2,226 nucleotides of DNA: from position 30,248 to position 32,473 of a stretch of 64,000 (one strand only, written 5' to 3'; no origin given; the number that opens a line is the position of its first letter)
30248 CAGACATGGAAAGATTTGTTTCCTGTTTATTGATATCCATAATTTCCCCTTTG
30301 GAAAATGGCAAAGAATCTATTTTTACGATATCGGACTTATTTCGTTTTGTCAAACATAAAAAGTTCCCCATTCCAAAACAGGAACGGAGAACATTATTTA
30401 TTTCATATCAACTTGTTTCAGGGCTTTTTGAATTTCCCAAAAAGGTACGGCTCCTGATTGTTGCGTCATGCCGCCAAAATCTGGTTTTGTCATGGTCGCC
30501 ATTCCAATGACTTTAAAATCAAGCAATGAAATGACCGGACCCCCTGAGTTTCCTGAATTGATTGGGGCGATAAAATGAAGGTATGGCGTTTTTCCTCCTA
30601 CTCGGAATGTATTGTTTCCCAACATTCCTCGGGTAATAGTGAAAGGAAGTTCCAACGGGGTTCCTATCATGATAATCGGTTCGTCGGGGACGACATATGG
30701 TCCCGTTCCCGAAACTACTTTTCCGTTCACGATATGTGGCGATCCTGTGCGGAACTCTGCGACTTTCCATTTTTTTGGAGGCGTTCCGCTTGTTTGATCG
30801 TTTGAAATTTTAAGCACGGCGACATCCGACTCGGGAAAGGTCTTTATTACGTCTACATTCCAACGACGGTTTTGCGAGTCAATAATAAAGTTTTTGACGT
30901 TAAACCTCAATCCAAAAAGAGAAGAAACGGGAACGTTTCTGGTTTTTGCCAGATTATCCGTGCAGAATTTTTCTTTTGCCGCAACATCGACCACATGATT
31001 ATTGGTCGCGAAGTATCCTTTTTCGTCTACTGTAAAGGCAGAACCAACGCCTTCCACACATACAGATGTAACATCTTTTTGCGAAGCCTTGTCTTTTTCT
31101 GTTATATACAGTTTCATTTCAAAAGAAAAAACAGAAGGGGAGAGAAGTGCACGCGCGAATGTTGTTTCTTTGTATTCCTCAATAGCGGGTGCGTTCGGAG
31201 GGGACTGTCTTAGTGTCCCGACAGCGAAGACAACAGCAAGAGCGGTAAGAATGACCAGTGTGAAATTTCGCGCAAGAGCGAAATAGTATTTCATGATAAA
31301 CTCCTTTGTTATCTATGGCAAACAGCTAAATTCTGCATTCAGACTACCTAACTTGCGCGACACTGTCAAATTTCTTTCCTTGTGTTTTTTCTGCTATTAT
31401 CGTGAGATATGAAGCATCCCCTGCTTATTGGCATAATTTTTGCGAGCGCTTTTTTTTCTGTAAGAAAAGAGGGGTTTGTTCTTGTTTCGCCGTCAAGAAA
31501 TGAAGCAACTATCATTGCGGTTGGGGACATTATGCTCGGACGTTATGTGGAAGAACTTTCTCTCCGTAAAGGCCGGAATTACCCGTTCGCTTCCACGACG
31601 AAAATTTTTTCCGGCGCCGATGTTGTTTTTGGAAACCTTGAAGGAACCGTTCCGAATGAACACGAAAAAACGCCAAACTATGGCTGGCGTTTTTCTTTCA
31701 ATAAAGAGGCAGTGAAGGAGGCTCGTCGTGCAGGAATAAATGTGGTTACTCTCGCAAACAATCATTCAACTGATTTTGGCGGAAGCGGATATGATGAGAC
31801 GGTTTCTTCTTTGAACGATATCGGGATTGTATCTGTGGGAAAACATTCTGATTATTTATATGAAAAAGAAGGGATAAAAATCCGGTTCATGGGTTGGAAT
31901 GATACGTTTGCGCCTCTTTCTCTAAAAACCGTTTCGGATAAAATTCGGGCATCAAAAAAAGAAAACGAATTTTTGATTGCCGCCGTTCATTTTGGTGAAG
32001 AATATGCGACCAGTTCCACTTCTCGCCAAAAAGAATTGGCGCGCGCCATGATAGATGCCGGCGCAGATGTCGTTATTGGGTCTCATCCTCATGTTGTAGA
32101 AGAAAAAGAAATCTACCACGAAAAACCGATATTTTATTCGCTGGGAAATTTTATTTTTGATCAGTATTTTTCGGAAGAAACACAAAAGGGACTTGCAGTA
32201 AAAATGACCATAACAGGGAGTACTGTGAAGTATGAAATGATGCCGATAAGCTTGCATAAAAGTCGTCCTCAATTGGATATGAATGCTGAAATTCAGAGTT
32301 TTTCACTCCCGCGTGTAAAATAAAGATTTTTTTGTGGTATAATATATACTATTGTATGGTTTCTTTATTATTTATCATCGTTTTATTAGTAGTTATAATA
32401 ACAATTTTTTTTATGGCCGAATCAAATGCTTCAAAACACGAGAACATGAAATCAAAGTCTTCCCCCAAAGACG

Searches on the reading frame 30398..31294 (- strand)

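Call 37: search_protein_families(library=pfam, proteins=[window:30398-31294:-], max_evalue=0.01)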
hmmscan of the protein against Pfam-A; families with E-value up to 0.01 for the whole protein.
window:30398-31294:- (298 aa): 2 families
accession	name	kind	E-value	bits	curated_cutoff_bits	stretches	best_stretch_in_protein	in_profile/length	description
PF13365.12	Trypsin_2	-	1.2e-14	55.8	27.6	1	84-265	1-144/144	Trypsin-like peptidase domain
PF00089.32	Trypsin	-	1.4e-05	25.5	20.6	0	85-172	28-103/220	Trypsin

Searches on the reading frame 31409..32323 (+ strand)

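Call 37: search_protein_families(library=pfam, proteins=[window:31409-32323:+], max_evalue=0.01)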
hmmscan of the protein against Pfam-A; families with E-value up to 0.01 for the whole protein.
window:31409-32323:+ (304 aa): 1 family
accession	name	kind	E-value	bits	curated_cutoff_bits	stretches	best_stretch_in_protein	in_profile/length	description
PF09587.15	PGA_cap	-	7.1e-59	199.8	27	1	34-252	1-255/255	Bacterial capsule synthesis protein PGA_cap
